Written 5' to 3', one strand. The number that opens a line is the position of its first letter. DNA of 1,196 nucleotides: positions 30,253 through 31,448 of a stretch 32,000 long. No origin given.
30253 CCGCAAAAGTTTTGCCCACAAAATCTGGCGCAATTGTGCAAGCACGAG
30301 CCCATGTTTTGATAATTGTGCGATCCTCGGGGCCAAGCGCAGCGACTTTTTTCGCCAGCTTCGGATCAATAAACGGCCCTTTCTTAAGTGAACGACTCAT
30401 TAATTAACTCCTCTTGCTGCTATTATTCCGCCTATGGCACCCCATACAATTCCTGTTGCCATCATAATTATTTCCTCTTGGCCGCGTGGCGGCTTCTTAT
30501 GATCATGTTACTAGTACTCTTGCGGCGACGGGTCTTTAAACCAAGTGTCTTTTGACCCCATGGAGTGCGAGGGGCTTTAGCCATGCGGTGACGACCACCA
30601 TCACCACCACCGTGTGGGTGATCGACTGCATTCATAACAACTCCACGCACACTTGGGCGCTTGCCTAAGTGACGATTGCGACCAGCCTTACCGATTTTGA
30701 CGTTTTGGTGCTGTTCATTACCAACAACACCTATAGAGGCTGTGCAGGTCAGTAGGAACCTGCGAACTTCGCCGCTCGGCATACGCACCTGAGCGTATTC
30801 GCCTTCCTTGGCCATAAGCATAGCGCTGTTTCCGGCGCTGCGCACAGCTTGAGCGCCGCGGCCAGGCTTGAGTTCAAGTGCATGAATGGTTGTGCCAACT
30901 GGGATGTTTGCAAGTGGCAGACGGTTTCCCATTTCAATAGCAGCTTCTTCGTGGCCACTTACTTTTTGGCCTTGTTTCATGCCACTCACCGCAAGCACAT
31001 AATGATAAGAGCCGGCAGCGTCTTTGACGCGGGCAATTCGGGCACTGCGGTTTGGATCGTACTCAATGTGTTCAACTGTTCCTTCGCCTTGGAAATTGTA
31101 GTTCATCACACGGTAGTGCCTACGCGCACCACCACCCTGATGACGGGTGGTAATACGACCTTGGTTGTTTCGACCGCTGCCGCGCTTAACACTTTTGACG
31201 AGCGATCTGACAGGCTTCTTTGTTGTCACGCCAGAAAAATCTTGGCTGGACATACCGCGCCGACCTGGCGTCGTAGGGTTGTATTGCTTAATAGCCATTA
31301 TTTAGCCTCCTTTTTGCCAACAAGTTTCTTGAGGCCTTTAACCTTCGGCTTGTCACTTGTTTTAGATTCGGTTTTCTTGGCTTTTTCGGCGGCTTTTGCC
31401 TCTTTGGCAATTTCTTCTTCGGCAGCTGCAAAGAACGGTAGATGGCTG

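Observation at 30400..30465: A 21-codon glycine-rich hydrophobic micro-ORF bridges the rplB-rpsS spacer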

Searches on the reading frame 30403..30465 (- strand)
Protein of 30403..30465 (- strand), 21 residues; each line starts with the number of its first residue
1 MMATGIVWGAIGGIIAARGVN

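Call 19: search_protein_families(library=pfam, max_evalue=1, proteins=[window:30403-30465:-])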
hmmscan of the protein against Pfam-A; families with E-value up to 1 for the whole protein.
seq(21 aa): 0 families
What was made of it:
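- No Pfam match (call 19).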

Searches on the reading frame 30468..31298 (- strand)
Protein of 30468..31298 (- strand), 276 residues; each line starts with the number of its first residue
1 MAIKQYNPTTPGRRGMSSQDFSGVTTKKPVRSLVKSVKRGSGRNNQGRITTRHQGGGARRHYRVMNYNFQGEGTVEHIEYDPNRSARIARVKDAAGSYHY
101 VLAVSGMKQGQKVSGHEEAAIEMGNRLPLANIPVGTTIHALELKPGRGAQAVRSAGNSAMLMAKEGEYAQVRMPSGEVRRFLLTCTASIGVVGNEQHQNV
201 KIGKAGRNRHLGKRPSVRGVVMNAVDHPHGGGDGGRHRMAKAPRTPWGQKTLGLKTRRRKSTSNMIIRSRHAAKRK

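Call 6: find_related_loci(query=window:30468-31298:-, collection=genome_contigs, flank=3000)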
Query window:30468-31298:- (276 aa) in genome_contigs; peptide patterns used: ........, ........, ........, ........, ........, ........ (x = any residue, [..] = any of these).
403 stretches matched a pattern; 348 encode a relative of the query (tblastn E <= 1e-3); the best 80 are kept; 80 distinct loci.
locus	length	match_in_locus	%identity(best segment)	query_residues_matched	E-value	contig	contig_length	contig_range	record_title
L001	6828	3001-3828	94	1-276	2e-165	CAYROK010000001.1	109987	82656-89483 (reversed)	MAG TPA_asm: uncultured Candidatus Saccharibacteria bacterium isolate SRP286056_co1_650 genome assembly, contig: NODE_12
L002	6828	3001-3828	93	1-276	1e-163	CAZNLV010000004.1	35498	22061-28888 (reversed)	MAG TPA_asm: uncultured Candidatus Saccharibacteria bacterium isolate binchicken_co152_115 genome assembly, contig: NODE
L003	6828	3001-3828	91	1-276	6e-162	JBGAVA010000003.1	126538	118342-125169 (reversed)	MAG: Candidatus Saccharimonadales bacterium isolate MAG_MBR_AS.10 MBRAS-10_NODE_3_length_126538_cov_5.817991, whole geno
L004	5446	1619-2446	92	1-276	2e-161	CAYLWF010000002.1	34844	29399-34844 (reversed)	MAG TPA_asm: uncultured Candidatus Saccharibacteria bacterium isolate SRP135725_co2_488 genome assembly, contig: k141_51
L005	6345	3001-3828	91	1-276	2e-159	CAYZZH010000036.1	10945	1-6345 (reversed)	MAG TPA_asm: uncultured Candidatus Saccharibacteria bacterium isolate SRP286056_co1_39 genome assembly, contig: NODE_769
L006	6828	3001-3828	91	1-276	3e-157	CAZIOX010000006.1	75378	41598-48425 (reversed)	MAG TPA_asm: uncultured Candidatus Saccharibacteria bacterium isolate SRP285395_co1_272 genome assembly, contig: NODE_36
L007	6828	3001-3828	88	1-276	3e-157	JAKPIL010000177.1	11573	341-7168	MAG: bacterium isolate USOA134_metabat.4 k141_483521, whole genome shotgun sequence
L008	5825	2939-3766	88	1-276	1e-157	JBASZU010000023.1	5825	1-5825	MAG: Candidatus Saccharimonadales bacterium isolate MFD10491_ilm_asm_bin31 k127_204061, whole genome shotgun sequence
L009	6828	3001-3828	88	1-276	2e-156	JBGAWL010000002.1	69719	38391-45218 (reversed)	MAG: Candidatus Saccharimonadales bacterium isolate MAG_MBR_AS.65 MBRAS-65_NODE_2_length_69719_cov_4.501335, whole genom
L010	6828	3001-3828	88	1-276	1e-154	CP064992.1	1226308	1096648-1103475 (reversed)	MAG: Candidatus Saccharibacteria bacterium isolate Hirt_18-Q3-R61-65_BATAC.98_uni chromosome, complete genome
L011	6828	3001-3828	88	1-276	7e-153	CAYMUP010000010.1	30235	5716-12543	MAG TPA_asm: uncultured Candidatus Saccharibacteria bacterium isolate SRP286056_co1_462 genome assembly, contig: NODE_16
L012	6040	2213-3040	84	1-276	5e-148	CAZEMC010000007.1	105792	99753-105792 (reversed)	MAG TPA_asm: uncultured Candidatus Saccharibacteria bacterium isolate SRP342105_co1_113 genome assembly, contig: NODE_22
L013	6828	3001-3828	84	1-276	4e-147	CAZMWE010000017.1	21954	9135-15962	MAG TPA_asm: uncultured Candidatus Saccharibacteria bacterium isolate binchicken_co54_327 genome assembly, contig: NODE_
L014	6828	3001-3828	83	1-276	5e-147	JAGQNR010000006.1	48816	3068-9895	MAG: Candidatus Saccharibacteria bacterium isolate HKST-UBA73 NODE_6_length_48816_cov_5.767845, whole genome shotgun seq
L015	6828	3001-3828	83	1-276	4e-147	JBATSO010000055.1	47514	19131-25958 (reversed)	MAG: Candidatus Saccharimonadales bacterium isolate MFD10515_ilm_asm_bin21 k127_207071, whole genome shotgun sequence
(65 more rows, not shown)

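Call 10: find_related_loci(query=window:30468-31298:-, collection=metagenome_contigs, flank=3000)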
Query window:30468-31298:- (276 aa) in metagenome_contigs; peptide patterns used: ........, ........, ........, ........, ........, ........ (x = any residue, [..] = any of these).
492 stretches matched a pattern; 412 encode a relative of the query (tblastn E <= 1e-3); the best 80 are kept; 80 distinct loci.
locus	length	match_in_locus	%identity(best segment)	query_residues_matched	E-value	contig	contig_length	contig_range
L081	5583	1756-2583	93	1-276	3e-164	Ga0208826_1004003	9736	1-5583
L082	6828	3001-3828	88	1-276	5e-153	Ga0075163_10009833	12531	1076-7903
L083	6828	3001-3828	84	1-276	3e-147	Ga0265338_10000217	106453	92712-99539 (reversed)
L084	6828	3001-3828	83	1-276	4e-147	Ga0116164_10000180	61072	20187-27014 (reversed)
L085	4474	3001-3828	83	1-276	5e-148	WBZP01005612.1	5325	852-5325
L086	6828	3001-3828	84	1-276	1e-146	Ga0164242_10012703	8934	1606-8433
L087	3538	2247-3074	83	1-276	3e-151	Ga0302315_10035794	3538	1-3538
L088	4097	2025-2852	84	1-276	9e-150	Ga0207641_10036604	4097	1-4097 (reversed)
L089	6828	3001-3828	84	1-276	2e-146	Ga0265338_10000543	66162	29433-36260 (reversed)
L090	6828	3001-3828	83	1-276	7e-146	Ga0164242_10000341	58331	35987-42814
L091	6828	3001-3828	83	1-276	1e-145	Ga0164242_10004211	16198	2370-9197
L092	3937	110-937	83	1-276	2e-147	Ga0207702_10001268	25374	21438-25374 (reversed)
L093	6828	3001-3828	83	1-276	9e-146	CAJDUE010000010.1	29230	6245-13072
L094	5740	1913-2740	83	1-276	8e-145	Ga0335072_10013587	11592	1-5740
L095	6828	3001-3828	82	1-276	1e-144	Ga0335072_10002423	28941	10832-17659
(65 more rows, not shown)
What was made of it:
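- Tried and rejected: The best metagenome relative has 93% L2 identity (call 10).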

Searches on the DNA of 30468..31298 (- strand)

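Call 62: search_rna_families(sources=[L014, L042, L064, L079, L009, L012, L002, L005, L003, L010, L008, L001, L117, L125], threshold=gathering)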
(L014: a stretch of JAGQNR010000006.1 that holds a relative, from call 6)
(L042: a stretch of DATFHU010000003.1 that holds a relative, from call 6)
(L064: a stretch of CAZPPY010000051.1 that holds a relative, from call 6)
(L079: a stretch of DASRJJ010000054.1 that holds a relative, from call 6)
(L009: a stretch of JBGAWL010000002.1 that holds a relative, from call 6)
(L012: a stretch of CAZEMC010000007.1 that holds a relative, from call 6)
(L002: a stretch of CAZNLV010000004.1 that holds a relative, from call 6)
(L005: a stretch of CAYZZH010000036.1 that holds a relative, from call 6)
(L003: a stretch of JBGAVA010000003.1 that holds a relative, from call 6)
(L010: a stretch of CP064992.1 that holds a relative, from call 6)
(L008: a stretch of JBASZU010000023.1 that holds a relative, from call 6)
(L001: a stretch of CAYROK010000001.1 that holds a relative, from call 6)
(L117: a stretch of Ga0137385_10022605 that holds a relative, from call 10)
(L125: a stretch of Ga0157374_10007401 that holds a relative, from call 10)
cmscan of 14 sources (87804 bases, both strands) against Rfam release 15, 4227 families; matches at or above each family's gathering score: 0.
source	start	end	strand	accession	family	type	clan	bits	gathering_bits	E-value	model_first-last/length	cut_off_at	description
